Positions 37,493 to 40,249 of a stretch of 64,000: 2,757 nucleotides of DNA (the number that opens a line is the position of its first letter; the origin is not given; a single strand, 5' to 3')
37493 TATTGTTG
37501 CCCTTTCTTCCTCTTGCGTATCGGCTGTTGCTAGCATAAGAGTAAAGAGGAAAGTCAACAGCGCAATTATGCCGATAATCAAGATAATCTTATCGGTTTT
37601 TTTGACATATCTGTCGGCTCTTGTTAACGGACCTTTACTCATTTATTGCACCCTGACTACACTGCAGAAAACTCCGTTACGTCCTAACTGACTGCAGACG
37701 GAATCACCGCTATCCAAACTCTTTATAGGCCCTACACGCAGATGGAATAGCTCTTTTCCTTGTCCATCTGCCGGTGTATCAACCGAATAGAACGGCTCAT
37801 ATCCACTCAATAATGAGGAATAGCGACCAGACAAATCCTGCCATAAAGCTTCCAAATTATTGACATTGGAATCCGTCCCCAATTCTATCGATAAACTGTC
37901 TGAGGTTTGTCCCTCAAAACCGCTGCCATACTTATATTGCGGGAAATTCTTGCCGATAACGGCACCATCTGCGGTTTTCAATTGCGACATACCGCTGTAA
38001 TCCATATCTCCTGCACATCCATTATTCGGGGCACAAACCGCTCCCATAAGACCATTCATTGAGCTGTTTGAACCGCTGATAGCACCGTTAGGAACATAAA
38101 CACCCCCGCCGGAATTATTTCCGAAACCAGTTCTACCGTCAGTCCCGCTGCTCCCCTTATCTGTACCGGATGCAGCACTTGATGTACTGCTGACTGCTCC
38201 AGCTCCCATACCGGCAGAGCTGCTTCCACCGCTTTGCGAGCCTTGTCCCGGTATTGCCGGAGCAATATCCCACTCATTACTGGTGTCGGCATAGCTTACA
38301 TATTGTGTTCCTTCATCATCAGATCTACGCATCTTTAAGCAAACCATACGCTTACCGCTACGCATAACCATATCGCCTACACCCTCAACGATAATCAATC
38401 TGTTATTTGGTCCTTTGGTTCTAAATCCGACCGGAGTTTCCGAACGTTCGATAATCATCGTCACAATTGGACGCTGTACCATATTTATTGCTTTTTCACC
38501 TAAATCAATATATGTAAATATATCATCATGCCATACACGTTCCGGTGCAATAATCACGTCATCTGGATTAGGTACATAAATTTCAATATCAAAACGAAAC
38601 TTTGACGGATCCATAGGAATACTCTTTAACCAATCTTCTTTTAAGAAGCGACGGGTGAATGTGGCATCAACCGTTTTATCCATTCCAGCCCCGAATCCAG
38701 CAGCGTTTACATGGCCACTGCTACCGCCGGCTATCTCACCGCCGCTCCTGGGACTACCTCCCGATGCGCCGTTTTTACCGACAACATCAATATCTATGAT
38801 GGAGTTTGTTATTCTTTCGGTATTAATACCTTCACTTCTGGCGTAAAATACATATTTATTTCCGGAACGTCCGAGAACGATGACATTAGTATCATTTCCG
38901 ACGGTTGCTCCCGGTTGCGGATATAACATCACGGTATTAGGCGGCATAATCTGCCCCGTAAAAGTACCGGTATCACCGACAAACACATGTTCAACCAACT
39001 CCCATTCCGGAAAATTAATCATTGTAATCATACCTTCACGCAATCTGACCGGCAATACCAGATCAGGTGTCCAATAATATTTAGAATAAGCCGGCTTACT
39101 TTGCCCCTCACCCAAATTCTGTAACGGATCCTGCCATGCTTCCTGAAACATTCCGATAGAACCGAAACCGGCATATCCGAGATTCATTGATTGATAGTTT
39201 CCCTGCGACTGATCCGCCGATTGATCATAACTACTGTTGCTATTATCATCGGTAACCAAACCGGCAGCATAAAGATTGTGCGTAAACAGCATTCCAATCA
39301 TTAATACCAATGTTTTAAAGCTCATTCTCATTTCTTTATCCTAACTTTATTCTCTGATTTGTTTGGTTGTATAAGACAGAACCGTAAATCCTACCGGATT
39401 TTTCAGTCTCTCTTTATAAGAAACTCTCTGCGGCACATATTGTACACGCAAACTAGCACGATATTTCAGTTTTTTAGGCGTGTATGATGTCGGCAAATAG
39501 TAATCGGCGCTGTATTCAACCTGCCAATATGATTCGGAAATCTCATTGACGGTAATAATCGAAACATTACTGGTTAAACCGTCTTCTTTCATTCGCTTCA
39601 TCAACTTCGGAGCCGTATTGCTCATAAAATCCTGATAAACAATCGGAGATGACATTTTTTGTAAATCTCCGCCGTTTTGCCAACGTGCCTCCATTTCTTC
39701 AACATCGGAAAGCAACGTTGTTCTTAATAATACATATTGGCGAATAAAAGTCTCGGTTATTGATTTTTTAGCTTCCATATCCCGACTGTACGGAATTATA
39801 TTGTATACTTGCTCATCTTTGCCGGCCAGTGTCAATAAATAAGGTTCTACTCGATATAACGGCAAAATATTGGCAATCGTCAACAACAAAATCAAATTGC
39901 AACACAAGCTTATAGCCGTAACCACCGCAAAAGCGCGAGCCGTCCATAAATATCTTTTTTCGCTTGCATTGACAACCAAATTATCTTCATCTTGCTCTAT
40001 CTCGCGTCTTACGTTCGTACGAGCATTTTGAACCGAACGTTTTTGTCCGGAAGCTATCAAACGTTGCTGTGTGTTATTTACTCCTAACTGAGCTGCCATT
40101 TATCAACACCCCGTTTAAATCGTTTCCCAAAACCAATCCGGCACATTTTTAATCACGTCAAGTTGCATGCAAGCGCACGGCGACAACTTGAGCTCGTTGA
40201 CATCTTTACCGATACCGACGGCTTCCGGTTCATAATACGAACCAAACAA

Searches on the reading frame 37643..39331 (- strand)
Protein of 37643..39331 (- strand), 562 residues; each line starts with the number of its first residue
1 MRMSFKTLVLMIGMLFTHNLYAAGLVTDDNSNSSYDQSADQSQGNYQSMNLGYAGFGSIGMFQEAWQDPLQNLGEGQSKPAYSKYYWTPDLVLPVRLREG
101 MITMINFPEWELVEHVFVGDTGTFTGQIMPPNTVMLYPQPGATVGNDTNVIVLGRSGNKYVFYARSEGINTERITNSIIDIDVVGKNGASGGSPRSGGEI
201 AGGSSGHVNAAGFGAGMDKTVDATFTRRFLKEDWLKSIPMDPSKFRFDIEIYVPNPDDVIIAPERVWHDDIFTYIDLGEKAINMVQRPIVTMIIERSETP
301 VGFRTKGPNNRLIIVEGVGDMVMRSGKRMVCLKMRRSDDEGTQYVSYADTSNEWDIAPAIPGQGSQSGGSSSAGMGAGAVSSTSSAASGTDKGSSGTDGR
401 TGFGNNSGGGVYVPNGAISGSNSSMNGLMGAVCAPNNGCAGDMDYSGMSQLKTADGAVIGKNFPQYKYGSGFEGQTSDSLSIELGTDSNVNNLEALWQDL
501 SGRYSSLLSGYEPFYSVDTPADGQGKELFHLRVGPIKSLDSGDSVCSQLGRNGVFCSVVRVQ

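Call 6: search_protein_families(library=pfam, proteins=[window:37643-39331:-], max_evalue=0.01)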
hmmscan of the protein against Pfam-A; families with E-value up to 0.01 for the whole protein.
window:37643-39331:- (562 aa): 2 families
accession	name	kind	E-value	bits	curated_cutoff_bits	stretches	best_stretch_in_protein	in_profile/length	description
PF03524.21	CagX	-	2.8e-11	44.1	34.2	1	83-333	4-196/198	Conjugal transfer protein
PF05036.18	SPOR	-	0.00037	21.2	21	1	485-560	10-76/76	SPOR domain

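Call 9: search_protein_families(library=ncbifam, proteins=[window:37643-39331:-], max_evalue=0.01)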
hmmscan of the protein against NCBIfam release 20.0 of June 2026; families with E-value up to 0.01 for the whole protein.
window:37643-39331:- (562 aa): 1 family
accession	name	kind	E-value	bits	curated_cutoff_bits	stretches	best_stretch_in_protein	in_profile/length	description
TIGR02781.1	VirB9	equivalog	3.3e-07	30.2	217.7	0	88-163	36-106/248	P-type conjugative transfer protein VirB9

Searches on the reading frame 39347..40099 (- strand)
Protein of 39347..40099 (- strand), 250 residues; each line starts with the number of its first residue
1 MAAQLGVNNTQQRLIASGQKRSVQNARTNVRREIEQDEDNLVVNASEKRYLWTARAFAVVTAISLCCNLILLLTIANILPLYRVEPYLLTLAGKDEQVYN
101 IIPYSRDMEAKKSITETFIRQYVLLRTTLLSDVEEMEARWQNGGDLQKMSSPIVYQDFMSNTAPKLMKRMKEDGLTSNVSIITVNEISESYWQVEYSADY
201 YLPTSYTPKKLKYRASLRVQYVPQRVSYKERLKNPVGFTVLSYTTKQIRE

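Call 6: search_protein_families(library=pfam, proteins=[window:39347-40099:-], max_evalue=0.01)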
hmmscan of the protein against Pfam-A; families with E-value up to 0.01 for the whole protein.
window:39347-40099:- (250 aa): 1 family
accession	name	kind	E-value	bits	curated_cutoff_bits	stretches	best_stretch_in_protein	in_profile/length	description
PF04335.19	VirB8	-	7.4e-22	78.7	23.2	1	54-245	17-210/213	VirB8 protein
